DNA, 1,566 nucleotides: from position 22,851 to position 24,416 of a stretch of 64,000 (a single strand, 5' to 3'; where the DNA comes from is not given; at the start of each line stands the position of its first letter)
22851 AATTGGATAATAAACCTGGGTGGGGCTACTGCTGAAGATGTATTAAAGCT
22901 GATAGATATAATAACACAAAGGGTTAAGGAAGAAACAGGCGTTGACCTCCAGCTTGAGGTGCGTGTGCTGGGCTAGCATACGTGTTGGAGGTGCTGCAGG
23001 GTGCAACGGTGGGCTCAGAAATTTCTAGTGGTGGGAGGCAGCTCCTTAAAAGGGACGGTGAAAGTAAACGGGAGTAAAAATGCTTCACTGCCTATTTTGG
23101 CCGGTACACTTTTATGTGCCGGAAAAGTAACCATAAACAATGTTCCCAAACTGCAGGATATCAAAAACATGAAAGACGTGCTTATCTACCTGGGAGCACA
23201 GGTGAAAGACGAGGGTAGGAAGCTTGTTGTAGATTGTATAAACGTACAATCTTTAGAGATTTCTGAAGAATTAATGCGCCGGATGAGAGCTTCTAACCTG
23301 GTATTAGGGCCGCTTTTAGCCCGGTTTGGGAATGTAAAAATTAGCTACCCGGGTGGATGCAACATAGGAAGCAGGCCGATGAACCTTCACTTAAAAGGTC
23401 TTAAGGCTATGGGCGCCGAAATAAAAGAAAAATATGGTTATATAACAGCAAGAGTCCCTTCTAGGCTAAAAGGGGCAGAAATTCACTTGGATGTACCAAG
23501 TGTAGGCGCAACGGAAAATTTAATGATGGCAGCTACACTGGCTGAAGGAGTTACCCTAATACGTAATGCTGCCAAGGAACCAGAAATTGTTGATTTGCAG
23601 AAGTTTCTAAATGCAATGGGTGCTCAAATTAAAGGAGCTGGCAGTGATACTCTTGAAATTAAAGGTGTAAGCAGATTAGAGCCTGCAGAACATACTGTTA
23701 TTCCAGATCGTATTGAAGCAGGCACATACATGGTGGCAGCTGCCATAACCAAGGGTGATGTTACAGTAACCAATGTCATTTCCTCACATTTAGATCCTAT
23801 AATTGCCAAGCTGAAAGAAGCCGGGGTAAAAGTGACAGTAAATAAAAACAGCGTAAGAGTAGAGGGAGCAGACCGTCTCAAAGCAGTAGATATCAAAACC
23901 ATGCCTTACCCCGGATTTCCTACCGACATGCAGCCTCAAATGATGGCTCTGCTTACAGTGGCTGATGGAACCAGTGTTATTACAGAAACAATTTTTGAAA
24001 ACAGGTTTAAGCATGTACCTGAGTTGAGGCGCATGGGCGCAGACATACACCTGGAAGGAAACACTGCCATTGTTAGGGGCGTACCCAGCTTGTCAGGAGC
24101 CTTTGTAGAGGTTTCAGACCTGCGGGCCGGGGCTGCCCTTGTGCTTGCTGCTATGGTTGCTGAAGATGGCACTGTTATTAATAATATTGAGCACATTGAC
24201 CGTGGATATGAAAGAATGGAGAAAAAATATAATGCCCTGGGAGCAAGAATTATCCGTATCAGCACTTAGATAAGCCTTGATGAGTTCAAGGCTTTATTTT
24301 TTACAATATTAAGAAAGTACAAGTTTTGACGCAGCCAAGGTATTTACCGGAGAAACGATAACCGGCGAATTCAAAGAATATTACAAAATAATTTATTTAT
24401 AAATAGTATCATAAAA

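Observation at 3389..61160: Modular, co-oriented intergenic repeat family (core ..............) found almost always just downstream of intrinsic terminators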

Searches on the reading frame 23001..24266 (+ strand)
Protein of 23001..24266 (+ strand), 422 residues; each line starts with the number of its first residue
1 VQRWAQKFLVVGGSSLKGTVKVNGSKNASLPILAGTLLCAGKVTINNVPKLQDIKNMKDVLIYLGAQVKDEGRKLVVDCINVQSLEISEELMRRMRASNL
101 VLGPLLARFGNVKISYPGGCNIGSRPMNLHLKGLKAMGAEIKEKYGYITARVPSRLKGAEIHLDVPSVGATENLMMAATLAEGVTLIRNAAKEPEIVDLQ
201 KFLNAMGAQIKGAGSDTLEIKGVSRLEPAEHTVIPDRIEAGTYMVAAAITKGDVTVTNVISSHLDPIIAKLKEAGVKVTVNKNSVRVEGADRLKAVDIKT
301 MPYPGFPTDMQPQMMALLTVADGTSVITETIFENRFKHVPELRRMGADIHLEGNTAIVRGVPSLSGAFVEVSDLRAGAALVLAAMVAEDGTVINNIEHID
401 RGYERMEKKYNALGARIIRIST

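Call 52: find_homologous_proteins(query=window:23001-24266:+, max_evalue=1e-150)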
Query window:23001-24266:+ (422 aa): 737 proteins with E <= 1e-150 among 8000 candidates; the best 120 are listed.
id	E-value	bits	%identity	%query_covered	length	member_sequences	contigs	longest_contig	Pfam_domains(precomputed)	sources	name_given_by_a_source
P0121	7.4e-270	912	100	100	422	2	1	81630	PF00275.26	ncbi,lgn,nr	ncbi:MAG: UDP-N-acetylglucosamine 1-carboxyvinyltransferase [Desulfotomaculum sp.]|nr:UDP-N-acetylgl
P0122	5.7e-220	748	83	98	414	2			PF00275.26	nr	nr:UDP-N-acetylglucosamine 1-carboxyvinyltransferase [Desulforadius tongensis]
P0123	1.3e-219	747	80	100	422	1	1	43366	PF00275.26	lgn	-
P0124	7.4e-211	718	80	95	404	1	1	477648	PF00275.26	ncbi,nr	ncbi:MAG: UDP-N-acetylglucosamine 1-carboxyvinyltransferase [Firmicutes bacterium]|nr:UDP-N-acetylgl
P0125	1.3e-210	717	77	100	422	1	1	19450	PF00275.26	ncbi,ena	-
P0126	2.3e-209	713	77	100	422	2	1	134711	PF00275.26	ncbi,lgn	-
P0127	4.5e-207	706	76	99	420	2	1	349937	PF00275.26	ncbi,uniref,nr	ncbi:UDP-N-acetylglucosamine 1-carboxyvinyltransferase [Desulfofalx alkaliphila]|uniref:UDP-N-acetyl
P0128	4.5e-206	702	75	100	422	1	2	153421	PF00275.26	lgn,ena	-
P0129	5.2e-205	699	76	100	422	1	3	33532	PF00275.26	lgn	-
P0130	6.7e-203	692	75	100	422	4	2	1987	PF00275.26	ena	-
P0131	1.6e-202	691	75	100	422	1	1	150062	PF00275.26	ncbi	ncbi:UDP-N-acetylglucosamine 1-carboxyvinyltransferase [Peptococcaceae bacterium 1198_IL3148]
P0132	6.1e-198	676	73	100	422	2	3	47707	PF00275.26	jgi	jgi:UDP-N-acetylglucosamine 1-carboxyvinyltransferase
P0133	7.8e-197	672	74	100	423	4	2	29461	PF00275.26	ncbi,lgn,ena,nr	ncbi:MAG: UDP-N-acetylglucosamine 1-carboxyvinyltransferase [Desulfotomaculum sp.]|nr:UDP-N-acetylgl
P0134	1.3e-193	661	72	99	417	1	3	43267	PF00275.26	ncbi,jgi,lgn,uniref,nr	ncbi:UDP-N-acetylglucosamine 1-carboxyvinyltransferase [Desulforamulus putei]|uniref:UDP-N-acetylglu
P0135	1.5e-192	658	72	99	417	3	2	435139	PF00275.26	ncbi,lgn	ncbi:UDP-N-acetylglucosamine 1-carboxyvinyltransferase [Desulfotomaculum varum]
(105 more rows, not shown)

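Call 53: find_encoding_contigs(protein=P0124, flank=10000, max_places=2)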
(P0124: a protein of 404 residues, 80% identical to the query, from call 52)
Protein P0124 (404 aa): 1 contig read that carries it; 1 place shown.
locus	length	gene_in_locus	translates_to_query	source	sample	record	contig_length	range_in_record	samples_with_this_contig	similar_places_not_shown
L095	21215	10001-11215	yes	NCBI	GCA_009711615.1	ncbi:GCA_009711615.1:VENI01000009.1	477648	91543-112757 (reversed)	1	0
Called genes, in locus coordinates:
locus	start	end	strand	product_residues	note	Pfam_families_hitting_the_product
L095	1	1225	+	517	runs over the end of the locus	PF01225:Mur_ligase, PF08245:Mur_ligase_M, PF02875:Mur_ligase_C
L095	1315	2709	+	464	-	PF01225:Mur_ligase, PF08245:Mur_ligase_M, PF02875:Mur_ligase_C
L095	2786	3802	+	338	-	PF00953:Glycos_transf_4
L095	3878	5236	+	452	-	PF21799:MurD-like_N, PF08245:Mur_ligase_M, PF02875:Mur_ligase_C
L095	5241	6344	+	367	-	PF01098:FTSW_RODA_SPOVE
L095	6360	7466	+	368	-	PF02684:LpxB (faint), PF03033:Glyco_transf_28, PF04101:Glyco_tran_28_C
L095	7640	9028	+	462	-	PF01225:Mur_ligase, PF08245:Mur_ligase_M, PF02875:Mur_ligase_C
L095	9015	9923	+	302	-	PF01565:FAD_binding_4, PF02873:MurB_C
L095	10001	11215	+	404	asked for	PF00275:EPSP_synthase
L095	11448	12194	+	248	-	PF08478:POTRA_1, PF03799:FtsQ_DivIB_C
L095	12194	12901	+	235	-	PF05949:DUF881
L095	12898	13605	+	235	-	PF05949:DUF881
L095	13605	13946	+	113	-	PF06947:DUF1290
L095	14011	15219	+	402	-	PF02491:SHS2_FTSA, PF06723:MreB_Mbl, PF14450:FtsA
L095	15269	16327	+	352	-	PF00091:Tubulin, PF12327:FtsZ_C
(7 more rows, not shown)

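Call 54: find_encoding_contigs(protein=P0123, flank=10000, max_places=2)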
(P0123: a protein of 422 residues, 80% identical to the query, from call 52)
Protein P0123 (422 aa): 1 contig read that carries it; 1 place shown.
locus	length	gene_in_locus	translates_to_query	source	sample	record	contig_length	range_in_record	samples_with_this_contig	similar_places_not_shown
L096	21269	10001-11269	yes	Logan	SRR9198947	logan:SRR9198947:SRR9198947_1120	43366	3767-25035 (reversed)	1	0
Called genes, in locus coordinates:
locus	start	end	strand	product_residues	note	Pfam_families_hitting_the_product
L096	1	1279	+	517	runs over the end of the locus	PF01225:Mur_ligase, PF08245:Mur_ligase_M, PF02875:Mur_ligase_C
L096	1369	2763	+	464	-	PF01225:Mur_ligase, PF08245:Mur_ligase_M, PF02875:Mur_ligase_C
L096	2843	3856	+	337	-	PF00953:Glycos_transf_4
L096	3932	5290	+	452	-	PF21799:MurD-like_N, PF08245:Mur_ligase_M, PF02875:Mur_ligase_C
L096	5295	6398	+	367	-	PF01098:FTSW_RODA_SPOVE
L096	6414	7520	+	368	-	PF02684:LpxB (faint), PF03033:Glyco_transf_28, PF04101:Glyco_tran_28_C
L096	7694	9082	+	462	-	PF01225:Mur_ligase, PF08245:Mur_ligase_M, PF02875:Mur_ligase_C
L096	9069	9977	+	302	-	PF01565:FAD_binding_4, PF02873:MurB_C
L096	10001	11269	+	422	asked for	PF00275:EPSP_synthase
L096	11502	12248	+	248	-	PF08478:POTRA_1, PF03799:FtsQ_DivIB_C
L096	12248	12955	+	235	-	PF05949:DUF881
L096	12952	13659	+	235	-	PF05949:DUF881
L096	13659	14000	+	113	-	PF06947:DUF1290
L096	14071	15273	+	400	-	PF02491:SHS2_FTSA, PF06723:MreB_Mbl, PF14450:FtsA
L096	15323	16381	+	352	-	PF00091:Tubulin, PF12327:FtsZ_C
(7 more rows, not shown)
